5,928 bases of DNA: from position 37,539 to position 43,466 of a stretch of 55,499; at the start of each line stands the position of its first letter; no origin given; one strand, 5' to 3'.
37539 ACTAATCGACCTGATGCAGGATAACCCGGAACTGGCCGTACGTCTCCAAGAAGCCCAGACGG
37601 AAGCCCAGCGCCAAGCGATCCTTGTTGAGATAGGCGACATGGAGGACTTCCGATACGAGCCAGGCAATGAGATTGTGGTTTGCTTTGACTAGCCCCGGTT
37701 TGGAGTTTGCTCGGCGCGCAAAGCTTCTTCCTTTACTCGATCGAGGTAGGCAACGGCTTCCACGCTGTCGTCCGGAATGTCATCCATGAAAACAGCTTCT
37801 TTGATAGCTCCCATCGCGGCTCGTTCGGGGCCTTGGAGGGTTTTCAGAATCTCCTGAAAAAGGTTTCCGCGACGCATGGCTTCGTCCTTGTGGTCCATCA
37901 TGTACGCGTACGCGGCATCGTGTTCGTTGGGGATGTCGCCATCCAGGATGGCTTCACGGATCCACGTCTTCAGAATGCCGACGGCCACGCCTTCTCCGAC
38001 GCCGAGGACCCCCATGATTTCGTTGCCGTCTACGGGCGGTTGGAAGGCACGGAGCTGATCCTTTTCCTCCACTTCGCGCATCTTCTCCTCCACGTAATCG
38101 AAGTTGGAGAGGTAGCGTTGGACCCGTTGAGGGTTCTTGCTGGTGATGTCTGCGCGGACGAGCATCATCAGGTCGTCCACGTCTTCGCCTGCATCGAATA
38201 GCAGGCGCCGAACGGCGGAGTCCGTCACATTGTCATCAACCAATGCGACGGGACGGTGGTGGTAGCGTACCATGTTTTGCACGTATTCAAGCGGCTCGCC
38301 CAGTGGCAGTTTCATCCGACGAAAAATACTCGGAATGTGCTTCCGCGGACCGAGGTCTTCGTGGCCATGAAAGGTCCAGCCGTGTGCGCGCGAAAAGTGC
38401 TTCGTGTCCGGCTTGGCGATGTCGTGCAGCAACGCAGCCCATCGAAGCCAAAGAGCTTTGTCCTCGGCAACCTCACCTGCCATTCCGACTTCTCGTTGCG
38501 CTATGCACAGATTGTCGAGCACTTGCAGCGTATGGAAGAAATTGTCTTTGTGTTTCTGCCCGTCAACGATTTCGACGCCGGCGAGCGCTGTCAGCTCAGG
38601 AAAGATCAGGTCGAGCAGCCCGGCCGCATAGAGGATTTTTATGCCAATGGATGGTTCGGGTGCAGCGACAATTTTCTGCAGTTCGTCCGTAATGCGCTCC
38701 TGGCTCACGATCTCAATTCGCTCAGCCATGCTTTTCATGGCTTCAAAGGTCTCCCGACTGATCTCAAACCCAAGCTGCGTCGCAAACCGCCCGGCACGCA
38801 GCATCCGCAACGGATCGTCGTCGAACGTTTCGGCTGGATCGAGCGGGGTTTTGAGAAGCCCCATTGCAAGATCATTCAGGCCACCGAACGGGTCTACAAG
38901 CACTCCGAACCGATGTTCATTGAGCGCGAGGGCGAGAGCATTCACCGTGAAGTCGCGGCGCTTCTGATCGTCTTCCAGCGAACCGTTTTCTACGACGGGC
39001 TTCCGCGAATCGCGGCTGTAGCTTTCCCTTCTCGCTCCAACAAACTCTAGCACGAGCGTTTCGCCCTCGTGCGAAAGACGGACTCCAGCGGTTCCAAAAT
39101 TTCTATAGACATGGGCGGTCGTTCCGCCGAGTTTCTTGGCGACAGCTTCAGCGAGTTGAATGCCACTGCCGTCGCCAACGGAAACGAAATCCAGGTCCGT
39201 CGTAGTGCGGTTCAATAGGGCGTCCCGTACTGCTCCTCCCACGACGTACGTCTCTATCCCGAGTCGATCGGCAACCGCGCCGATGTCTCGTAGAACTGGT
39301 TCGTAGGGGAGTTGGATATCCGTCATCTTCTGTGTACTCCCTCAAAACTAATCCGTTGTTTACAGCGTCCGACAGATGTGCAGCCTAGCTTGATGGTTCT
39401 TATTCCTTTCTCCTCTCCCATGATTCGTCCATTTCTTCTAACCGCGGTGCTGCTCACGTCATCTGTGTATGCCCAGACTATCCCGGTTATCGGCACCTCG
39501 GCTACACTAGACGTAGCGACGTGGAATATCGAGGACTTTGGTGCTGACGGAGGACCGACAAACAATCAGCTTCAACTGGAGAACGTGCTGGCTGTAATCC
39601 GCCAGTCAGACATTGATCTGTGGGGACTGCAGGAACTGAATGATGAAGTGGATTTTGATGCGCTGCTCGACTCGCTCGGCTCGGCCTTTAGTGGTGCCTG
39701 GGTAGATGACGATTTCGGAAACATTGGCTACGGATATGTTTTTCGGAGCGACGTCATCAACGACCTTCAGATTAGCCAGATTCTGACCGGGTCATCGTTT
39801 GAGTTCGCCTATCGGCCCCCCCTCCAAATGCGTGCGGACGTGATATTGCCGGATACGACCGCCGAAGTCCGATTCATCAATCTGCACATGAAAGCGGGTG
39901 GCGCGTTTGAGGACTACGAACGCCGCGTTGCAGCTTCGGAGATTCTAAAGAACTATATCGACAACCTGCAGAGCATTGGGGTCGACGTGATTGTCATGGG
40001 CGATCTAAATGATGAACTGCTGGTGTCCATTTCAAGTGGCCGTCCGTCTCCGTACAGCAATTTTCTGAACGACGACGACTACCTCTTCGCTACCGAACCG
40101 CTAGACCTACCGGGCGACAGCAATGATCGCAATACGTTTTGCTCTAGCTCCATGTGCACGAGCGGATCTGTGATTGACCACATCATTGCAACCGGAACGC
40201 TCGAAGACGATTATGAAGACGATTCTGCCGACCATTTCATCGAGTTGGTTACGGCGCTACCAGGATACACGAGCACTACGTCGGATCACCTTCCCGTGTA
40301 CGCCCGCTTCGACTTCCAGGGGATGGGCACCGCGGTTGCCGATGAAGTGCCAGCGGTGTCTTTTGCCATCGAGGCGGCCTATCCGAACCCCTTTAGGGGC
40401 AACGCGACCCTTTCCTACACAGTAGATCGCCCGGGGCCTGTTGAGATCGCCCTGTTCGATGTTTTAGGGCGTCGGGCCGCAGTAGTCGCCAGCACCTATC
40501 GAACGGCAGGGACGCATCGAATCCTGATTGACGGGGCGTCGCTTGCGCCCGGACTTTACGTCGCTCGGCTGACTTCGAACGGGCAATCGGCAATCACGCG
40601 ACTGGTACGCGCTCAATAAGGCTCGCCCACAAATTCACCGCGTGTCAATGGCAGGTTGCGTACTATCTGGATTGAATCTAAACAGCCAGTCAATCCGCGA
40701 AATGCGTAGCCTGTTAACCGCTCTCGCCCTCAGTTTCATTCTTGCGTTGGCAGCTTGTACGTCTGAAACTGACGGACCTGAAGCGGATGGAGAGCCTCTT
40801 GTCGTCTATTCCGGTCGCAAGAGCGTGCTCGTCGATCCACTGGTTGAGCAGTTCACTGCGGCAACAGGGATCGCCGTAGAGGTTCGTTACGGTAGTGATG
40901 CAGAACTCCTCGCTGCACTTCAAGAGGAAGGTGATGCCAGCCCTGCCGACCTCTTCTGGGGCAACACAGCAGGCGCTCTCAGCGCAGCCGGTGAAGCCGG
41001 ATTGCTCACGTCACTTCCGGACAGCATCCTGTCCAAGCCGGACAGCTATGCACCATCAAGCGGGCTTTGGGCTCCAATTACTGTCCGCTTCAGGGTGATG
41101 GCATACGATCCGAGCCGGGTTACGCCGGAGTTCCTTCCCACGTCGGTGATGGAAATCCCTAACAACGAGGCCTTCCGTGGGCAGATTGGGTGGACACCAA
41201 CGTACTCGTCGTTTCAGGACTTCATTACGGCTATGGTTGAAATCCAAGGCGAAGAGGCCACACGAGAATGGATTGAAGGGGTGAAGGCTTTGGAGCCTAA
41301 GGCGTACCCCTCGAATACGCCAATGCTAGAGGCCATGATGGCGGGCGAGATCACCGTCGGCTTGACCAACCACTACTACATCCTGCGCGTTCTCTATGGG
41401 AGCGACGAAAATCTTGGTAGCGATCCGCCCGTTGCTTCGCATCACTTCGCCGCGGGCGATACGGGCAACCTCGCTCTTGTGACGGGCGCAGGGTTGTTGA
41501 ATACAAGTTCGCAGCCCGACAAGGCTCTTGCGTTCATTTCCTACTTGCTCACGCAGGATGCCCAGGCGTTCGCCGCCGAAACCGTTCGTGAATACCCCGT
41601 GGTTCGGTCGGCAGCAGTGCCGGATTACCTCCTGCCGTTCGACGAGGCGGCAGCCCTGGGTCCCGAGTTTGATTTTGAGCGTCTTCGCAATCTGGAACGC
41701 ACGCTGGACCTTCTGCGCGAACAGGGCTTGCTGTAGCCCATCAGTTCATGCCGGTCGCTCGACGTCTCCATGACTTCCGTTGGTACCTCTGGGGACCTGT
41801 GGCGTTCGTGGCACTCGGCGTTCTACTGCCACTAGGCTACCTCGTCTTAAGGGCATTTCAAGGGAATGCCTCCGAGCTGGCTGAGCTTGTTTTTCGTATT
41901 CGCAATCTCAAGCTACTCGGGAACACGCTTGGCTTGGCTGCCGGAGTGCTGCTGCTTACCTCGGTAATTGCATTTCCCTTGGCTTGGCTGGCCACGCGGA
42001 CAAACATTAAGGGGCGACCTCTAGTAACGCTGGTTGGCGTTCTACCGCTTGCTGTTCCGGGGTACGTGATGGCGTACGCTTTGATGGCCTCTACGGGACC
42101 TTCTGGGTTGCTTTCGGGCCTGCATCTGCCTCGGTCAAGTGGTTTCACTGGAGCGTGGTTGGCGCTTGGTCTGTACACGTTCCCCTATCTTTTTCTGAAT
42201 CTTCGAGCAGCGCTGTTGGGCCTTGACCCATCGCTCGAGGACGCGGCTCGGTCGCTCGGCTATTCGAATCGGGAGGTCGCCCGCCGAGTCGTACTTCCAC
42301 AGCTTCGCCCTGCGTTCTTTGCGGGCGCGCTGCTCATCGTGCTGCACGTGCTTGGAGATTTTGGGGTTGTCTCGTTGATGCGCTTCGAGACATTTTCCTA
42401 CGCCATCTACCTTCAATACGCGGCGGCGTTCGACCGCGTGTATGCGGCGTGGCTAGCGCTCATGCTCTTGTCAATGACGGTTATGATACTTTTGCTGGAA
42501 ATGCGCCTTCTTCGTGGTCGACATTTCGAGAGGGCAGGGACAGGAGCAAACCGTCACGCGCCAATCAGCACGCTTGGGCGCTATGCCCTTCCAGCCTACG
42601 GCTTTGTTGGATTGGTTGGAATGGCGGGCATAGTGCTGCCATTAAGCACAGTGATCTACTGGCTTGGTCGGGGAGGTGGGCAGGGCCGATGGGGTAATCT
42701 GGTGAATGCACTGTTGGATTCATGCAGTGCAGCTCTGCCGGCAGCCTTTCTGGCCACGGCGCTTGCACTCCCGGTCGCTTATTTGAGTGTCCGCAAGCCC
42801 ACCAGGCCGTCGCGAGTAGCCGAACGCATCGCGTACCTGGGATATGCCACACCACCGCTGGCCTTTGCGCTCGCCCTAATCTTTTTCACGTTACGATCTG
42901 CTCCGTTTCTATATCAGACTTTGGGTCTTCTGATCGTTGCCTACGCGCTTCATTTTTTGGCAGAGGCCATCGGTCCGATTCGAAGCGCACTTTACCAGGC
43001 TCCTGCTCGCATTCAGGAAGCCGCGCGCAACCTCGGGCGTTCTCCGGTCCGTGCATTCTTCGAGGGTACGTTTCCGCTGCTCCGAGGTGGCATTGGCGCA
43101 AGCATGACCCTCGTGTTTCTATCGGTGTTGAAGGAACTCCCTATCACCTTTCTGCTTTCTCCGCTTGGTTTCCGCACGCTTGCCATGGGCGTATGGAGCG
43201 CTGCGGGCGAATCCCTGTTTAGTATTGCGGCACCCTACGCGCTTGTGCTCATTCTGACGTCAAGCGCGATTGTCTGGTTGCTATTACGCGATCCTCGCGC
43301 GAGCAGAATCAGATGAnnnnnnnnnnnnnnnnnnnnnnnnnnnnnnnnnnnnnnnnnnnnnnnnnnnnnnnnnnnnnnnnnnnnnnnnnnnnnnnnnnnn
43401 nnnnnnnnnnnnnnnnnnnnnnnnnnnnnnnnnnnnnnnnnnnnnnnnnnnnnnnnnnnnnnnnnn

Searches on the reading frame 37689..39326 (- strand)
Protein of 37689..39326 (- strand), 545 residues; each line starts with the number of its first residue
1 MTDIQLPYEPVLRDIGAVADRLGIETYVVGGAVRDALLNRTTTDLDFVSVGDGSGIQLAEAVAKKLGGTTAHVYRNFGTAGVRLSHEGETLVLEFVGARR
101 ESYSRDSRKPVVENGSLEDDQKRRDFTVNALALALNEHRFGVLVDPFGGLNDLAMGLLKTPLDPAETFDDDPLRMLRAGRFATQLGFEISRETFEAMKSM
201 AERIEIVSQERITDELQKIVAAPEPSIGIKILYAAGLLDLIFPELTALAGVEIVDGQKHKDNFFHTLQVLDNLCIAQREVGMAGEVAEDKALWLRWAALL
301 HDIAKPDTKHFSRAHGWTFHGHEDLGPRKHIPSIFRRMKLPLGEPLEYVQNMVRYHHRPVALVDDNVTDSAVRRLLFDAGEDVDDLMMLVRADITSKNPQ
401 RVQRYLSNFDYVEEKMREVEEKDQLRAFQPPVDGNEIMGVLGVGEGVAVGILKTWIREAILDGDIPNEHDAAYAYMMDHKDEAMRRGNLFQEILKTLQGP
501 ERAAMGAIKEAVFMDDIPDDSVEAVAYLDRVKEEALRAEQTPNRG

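Call 62: search_protein_families(library=pfam, proteins=[window:37689-39326:-], max_evalue=0.001)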
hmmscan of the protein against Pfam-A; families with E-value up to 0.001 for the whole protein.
window:37689-39326:- (545 aa): 3 families
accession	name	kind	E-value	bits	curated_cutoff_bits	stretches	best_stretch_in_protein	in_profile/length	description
PF01743.26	PolyA_pol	-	8e-25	88.1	23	1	26-158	1-125/126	Poly A polymerase head domain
PF12627.12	PolyA_pol_RNAbd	-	8.9e-20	70.7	22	1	186-247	1-62/64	Probable RNA and SrmB- binding site of polymerase A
PF01966.28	HD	-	2.3e-10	41.2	22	1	264-360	3-89/116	HD domain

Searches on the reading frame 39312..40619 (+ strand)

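Call 62: search_protein_families(library=pfam, proteins=[window:39312-40619:+], max_evalue=0.001)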
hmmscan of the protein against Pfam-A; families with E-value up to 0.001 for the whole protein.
window:39312-40619:+ (435 aa): 3 families
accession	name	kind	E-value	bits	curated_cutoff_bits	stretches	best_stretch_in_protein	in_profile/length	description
PF03372.29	Exo_endo_phos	-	8.6e-11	42.4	24.5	1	69-326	1-225/225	Endonuclease/Exonuclease/phosphatase family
PF18962.6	Por_Secre_tail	-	6.2e-07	30.1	27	1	357-431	2-73/75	Secretion system C-terminal sorting domain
PF19580.5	Exo_endo_phos_3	-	0.00086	18.9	27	0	186-235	144-197/311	Endonuclease/Exonuclease/phosphatase family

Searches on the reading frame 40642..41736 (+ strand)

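Call 62: search_protein_families(library=pfam, proteins=[window:40642-41736:+], max_evalue=0.001)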
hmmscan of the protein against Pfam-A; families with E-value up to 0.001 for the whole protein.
window:40642-41736:+ (364 aa): 4 families
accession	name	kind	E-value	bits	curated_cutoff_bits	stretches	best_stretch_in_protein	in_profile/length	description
PF13416.11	SBP_bac_8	-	1.1e-12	48.8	27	1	67-325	2-266/279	Bacterial extracellular solute-binding protein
PF01547.30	SBP_bac_1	-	6.2e-12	46.6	26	1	66-309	12-307/307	Bacterial extracellular solute-binding protein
PF13531.11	SBP_bac_11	-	1.2e-10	41.9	25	1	54-312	3-222/227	Bacterial extracellular solute-binding protein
PF13343.11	SBP_bac_6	-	1.4e-08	34.9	24.6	1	134-328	48-227/245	Bacterial extracellular solute-binding protein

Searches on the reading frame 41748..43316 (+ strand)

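Call 62: search_protein_families(library=pfam, proteins=[window:41748-43316:+], max_evalue=0.001)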
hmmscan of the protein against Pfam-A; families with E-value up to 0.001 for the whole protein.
window:41748-43316:+ (522 aa): 1 family
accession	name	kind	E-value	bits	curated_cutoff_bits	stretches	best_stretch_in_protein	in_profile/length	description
PF00528.27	BPD_transp_1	-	2.4e-18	67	26.4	2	76-247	2-171/184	Binding-protein-dependent transport system inner membrane component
